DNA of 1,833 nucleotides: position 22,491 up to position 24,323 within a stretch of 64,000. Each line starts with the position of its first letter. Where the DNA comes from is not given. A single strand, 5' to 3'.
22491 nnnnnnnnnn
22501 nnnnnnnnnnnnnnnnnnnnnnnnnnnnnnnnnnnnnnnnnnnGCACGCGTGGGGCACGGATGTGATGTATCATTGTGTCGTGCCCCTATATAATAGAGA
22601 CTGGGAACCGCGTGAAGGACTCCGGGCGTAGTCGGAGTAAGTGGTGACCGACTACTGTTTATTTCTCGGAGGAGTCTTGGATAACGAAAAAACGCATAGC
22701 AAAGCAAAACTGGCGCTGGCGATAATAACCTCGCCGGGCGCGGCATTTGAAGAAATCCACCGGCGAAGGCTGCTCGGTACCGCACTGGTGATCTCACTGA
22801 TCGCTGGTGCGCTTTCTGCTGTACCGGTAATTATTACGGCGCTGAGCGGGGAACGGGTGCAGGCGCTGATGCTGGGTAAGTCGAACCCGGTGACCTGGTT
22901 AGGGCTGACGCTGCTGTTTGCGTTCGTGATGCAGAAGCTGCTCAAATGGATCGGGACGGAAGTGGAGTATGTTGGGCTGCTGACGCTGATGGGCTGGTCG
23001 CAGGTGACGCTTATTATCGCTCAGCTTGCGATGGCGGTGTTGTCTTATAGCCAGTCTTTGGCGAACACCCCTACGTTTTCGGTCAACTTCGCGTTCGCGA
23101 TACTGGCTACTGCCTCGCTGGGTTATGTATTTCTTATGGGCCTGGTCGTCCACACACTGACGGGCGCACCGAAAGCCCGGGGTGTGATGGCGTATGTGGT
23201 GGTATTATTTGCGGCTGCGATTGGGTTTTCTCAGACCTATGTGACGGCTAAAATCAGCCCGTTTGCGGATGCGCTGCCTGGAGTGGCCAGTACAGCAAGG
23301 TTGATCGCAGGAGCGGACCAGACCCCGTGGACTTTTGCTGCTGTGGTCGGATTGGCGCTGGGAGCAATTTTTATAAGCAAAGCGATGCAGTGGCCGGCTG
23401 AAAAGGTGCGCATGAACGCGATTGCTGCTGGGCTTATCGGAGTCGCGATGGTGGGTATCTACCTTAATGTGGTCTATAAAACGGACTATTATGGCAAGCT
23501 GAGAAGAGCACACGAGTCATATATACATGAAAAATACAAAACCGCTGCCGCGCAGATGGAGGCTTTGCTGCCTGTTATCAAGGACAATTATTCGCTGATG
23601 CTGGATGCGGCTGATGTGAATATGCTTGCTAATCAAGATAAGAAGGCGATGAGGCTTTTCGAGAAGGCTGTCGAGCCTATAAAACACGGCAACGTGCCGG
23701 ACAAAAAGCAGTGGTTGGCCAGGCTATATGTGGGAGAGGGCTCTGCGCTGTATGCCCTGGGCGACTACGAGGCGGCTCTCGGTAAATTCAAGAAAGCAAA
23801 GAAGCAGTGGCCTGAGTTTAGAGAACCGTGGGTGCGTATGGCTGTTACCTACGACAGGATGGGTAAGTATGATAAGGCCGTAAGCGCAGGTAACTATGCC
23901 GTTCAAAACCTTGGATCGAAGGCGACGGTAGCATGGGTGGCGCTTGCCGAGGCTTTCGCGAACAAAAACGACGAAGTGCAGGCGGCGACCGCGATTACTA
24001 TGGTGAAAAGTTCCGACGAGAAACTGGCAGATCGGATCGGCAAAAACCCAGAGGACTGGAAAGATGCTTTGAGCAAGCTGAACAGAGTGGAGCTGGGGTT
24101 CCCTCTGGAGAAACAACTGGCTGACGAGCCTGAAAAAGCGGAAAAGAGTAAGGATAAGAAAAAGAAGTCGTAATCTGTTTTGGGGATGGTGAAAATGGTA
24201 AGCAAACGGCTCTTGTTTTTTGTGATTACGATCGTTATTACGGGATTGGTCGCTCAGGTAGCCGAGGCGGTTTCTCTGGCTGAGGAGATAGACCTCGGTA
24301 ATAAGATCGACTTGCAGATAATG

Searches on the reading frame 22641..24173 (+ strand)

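Call 3: search_protein_families(library=pfam, proteins=[window:22641-24173:+], max_evalue=0.01)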
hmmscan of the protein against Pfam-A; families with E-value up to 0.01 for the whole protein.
window:22641-24173:+ (510 aa): 11 families
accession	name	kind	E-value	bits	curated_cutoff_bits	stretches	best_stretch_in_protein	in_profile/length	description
PF04893.22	Yip1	-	1.7e-09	38.2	28.6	1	27-194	2-170/173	Yip1 domain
PF14559.12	TPR_19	-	2.2e-08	34.7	25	1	370-414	1-45/68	Tetratricopeptide repeat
PF00515.34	TPR_1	-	9.9e-08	31.9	27.8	0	360-393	1-34/34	Tetratricopeptide repeat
PF07719.23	TPR_2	-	1e-06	28.9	27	0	360-387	1-28/34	Tetratricopeptide repeat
PF13176.12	TPR_7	-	7.5e-06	26.1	27.9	0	367-395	6-36/36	Tetratricopeptide repeat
PF13428.12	TPR_14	-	2.4e-05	25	23.5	0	363-401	4-42/44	Tetratricopeptide repeat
PF13181.12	TPR_8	-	0.00012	22.4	25.7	0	397-415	4-22/34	Tetratricopeptide repeat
PF13432.12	TPR_16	-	0.00015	22.6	32.7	1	366-423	3-60/65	Tetratricopeptide repeat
PF13424.12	TPR_12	-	0.00018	22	30.1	0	359-417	2-68/77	Tetratricopeptide repeat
PF13174.12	TPR_6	-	0.0018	19.3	26.3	0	367-392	7-32/33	Tetratricopeptide repeat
PF13414.12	TPR_11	-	0.0061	16.7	26.8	0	367-408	1-42/42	TPR repeat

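Call 4: search_protein_families(library=ncbifam, proteins=[window:22641-24173:+], max_evalue=0.01)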
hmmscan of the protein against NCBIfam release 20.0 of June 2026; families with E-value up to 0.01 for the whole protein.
window:22641-24173:+ (510 aa): 6 families
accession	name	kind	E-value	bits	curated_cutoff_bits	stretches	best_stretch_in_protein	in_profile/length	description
NF040959.1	MamA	equivalog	5.6e-05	22.7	200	1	297-455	51-199/204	magnetosome protein MamA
NF047507.1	TPR_BatC_Lepto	exception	0.00015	21.3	175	0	364-449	28-116/214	TPR repeat-containing protein BatC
NF033920.0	C39_PA2778_fam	equivalog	0.00054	19.5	150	1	367-453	163-248/255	PA2778 family cysteine peptidase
TIGR02917.1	PEP_TPR_lipo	equivalog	0.0008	17.4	312.2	1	315-453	565-693/899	XrtA/PEP-CTERM system TPR-repeat protein PrsT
TIGR02552.1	LcrH_SycD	equivalog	0.0091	15.7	104.8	0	368-456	26-113/136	SycD/LcrH family type III secretion system chaperone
TIGR02521.1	type_IV_pilW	equivalog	0.0091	15.6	154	0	355-416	26-87/234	type IV pilus biogenesis/stability protein PilW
